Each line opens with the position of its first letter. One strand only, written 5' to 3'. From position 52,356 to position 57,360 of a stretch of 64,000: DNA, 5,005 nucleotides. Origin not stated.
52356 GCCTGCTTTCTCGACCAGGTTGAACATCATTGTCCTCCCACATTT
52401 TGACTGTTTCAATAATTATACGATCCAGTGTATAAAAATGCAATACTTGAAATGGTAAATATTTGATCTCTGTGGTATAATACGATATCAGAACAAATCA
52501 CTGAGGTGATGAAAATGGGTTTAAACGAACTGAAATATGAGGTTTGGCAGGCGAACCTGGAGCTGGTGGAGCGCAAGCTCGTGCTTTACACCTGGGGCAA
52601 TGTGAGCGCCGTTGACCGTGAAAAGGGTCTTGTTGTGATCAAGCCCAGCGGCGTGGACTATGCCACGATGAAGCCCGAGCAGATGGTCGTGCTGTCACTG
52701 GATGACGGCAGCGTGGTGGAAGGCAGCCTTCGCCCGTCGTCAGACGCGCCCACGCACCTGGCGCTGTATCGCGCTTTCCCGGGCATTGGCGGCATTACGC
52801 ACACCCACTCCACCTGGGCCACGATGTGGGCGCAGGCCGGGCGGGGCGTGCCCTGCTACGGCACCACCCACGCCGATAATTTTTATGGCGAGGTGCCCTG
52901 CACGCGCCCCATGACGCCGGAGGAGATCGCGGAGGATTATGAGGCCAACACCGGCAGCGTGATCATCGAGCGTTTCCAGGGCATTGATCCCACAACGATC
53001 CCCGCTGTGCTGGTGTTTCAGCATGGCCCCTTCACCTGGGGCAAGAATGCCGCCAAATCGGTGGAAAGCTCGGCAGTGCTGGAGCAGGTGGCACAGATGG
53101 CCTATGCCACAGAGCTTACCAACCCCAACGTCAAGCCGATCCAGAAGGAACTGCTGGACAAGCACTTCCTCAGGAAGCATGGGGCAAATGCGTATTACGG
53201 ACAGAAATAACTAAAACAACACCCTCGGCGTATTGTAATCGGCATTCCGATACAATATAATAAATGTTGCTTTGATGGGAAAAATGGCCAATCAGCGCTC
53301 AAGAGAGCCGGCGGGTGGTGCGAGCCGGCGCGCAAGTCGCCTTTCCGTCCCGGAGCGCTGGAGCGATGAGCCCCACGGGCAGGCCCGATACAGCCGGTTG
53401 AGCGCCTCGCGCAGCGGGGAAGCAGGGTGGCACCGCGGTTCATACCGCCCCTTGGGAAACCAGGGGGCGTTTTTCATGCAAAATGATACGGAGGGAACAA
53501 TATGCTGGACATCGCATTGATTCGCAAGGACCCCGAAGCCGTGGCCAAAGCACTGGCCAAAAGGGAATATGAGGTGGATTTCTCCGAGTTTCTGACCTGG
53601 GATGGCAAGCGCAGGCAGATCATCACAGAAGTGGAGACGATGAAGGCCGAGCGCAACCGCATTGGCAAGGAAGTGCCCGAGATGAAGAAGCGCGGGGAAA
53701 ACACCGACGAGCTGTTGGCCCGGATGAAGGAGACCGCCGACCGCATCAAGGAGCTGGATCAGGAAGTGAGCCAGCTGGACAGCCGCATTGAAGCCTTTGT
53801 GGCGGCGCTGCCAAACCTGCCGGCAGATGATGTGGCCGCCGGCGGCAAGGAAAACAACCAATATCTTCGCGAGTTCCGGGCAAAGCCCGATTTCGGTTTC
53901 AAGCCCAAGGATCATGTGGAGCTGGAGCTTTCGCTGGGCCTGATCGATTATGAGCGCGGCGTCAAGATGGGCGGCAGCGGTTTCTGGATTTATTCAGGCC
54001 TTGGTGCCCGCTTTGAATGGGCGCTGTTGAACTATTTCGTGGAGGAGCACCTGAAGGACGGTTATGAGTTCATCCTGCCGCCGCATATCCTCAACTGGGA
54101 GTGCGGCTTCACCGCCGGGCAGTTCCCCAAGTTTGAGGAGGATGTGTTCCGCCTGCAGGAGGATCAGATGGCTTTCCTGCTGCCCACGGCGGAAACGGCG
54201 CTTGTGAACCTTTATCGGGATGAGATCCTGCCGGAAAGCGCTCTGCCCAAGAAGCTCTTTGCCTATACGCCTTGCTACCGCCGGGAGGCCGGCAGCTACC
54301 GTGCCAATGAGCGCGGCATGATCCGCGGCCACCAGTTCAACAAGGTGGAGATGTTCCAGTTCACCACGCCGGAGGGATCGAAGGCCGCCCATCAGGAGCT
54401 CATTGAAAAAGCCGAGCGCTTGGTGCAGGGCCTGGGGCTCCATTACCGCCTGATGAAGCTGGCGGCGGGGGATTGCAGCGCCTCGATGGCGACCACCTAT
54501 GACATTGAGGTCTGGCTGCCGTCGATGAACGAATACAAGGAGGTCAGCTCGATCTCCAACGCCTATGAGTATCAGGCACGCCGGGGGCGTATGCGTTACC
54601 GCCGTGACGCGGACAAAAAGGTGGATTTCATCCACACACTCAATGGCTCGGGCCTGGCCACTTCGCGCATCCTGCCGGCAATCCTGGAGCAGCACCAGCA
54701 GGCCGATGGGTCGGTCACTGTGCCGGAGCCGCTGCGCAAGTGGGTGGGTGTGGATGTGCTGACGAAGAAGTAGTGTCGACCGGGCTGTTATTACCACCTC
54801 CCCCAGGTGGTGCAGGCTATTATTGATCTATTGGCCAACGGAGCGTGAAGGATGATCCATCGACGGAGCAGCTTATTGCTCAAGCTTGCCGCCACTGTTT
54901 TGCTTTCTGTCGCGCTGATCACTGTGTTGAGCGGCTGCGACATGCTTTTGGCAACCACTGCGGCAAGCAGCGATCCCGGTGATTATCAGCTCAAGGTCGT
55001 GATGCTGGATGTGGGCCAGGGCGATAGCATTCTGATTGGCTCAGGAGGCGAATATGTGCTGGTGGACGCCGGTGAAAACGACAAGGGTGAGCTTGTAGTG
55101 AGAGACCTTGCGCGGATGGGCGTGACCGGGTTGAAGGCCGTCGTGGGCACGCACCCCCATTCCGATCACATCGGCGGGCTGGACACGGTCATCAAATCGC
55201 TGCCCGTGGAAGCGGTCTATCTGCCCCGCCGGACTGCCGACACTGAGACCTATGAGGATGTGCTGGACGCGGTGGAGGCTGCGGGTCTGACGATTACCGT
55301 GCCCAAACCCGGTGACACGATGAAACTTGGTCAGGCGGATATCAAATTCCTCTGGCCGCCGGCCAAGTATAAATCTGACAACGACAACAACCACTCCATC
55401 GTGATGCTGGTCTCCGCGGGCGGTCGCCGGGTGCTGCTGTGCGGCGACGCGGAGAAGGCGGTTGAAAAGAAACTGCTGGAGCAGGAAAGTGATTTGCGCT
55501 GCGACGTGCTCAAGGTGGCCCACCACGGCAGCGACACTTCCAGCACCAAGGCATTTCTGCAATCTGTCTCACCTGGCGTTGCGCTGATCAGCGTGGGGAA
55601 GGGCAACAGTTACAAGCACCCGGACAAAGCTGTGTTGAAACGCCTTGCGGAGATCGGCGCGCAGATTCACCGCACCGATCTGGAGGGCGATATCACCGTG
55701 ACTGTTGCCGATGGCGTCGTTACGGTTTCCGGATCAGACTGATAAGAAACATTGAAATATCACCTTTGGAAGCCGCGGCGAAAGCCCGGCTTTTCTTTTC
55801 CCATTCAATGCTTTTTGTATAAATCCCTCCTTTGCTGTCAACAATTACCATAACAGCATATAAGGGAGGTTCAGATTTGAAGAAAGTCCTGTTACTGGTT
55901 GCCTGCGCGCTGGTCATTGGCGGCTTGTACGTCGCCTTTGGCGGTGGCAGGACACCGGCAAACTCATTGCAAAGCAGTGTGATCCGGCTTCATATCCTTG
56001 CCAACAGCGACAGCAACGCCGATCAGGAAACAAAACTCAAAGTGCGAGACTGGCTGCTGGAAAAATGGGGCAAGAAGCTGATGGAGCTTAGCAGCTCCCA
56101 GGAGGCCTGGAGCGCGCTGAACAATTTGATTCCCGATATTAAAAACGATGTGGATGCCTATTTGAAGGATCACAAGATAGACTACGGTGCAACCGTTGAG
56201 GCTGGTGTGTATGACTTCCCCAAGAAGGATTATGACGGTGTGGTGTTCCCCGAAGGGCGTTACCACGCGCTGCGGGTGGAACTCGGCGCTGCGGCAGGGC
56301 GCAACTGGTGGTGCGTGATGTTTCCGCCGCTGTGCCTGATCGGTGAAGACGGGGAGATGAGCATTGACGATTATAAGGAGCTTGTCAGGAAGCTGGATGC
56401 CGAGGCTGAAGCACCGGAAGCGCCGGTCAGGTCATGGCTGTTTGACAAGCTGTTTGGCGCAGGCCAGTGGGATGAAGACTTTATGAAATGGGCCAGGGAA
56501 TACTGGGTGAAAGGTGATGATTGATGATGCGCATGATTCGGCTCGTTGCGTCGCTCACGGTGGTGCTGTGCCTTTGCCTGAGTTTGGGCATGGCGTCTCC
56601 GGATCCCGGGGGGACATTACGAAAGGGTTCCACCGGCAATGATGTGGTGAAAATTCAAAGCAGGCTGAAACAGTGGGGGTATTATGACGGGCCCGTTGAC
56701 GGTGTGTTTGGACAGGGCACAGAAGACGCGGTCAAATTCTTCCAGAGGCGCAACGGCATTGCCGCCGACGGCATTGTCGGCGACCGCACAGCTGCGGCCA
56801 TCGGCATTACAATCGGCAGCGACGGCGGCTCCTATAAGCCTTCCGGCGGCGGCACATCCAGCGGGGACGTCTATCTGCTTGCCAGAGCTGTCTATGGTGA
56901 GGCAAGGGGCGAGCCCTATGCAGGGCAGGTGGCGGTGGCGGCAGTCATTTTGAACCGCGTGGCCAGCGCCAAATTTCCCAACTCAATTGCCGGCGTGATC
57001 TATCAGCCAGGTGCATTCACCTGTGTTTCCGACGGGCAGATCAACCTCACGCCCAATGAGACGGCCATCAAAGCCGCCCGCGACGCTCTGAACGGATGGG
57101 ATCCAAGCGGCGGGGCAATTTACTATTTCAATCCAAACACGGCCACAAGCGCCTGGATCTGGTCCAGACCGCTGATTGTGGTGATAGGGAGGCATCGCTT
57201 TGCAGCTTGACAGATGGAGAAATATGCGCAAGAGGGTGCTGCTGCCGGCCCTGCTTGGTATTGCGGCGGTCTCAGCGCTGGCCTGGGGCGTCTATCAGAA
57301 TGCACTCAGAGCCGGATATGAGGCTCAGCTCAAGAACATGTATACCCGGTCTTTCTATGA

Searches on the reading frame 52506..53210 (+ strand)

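Call 29: search_protein_families(library=pfam, proteins=[window:52506-53210:+], max_evalue=0.00001)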
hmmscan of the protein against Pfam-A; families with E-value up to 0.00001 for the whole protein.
window:52506-53210:+ (234 aa): 1 family
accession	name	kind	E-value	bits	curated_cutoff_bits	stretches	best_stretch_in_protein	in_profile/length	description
PF00596.27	Aldolase_II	-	3e-48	164.6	22.2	1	12-200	2-183/183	Class II Aldolase and Adducin N-terminal domain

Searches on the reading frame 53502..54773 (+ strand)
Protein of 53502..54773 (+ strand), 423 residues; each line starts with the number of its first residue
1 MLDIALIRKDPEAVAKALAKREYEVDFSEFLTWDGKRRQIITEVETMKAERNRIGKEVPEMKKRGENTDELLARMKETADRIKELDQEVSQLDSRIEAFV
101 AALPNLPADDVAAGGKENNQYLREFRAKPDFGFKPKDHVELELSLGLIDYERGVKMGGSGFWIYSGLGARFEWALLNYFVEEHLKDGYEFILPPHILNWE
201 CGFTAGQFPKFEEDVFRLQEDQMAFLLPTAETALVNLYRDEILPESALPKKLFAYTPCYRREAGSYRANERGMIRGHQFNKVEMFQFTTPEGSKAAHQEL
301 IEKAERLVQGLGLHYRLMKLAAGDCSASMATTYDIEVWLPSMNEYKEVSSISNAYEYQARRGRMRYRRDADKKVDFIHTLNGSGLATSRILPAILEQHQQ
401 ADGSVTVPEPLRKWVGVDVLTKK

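Call 29: search_protein_families(library=pfam, proteins=[window:53502-54773:+], max_evalue=0.00001)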
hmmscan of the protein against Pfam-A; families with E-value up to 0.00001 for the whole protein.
window:53502-54773:+ (423 aa): 2 families
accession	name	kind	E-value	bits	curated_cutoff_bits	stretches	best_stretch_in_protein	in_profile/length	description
PF00587.30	tRNA-synt_2b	-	2.6e-35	122.5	29.3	1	221-398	8-179/179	tRNA synthetase class II core domain (G, H, P, S and T)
PF02403.27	Seryl_tRNA_N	-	9.3e-30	103.5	28.2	1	1-107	1-108/108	Seryl-tRNA synthetase N-terminal domain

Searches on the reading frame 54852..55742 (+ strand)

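Call 29: search_protein_families(library=pfam, proteins=[window:54852-55742:+], max_evalue=0.00001)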
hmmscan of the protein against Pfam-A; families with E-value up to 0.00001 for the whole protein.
window:54852-55742:+ (296 aa): 2 families
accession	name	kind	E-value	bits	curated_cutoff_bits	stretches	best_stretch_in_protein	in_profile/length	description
PF00753.33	Lactamase_B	-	7.4e-21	75.4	22.7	1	53-249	2-195/196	Metallo-beta-lactamase superfamily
PF12706.13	Lactamase_B_2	-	5.1e-11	43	27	1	69-203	3-146/200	Beta-lactamase superfamily domain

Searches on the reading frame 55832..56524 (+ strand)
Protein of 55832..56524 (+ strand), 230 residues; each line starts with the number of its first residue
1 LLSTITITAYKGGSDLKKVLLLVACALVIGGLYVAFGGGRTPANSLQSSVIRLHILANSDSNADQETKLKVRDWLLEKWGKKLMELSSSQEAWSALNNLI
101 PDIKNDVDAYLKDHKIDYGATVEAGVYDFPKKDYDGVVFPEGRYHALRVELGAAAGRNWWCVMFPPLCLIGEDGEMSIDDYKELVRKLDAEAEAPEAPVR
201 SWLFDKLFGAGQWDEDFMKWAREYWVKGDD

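Call 29: search_protein_families(library=pfam, proteins=[window:55832-56524:+], max_evalue=0.00001)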
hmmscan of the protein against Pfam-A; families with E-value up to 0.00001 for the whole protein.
window:55832-56524:+ (230 aa): 1 family
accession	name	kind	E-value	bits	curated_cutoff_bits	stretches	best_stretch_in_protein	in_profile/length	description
PF09551.15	Spore_II_R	-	6.2e-42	143.5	25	1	48-170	2-124/128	Stage II sporulation protein R (spore_II_R)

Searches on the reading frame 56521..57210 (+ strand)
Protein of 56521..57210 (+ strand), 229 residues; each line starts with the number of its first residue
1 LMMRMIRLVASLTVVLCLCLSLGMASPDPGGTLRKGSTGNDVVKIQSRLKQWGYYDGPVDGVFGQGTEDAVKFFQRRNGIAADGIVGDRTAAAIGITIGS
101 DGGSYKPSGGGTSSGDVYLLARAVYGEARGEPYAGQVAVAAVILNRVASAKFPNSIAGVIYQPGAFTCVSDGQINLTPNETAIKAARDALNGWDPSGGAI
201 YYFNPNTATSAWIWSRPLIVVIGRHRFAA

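Call 29: search_protein_families(library=pfam, proteins=[window:56521-57210:+], max_evalue=0.00001)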
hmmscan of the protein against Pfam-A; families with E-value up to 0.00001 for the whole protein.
window:56521-57210:+ (229 aa): 3 families
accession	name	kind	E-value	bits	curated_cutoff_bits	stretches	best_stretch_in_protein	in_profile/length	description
PF07486.17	Hydrolase_2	-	6.7e-38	129.8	27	1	130-228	1-100/100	Cell Wall Hydrolase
PF01471.23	PG_binding_1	-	1.6e-21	76.7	23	1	38-94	1-57/57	Putative peptidoglycan binding domain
PF08823.16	PG_binding_2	-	2.7e-06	28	21.1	1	38-76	14-52/74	Putative peptidoglycan binding domain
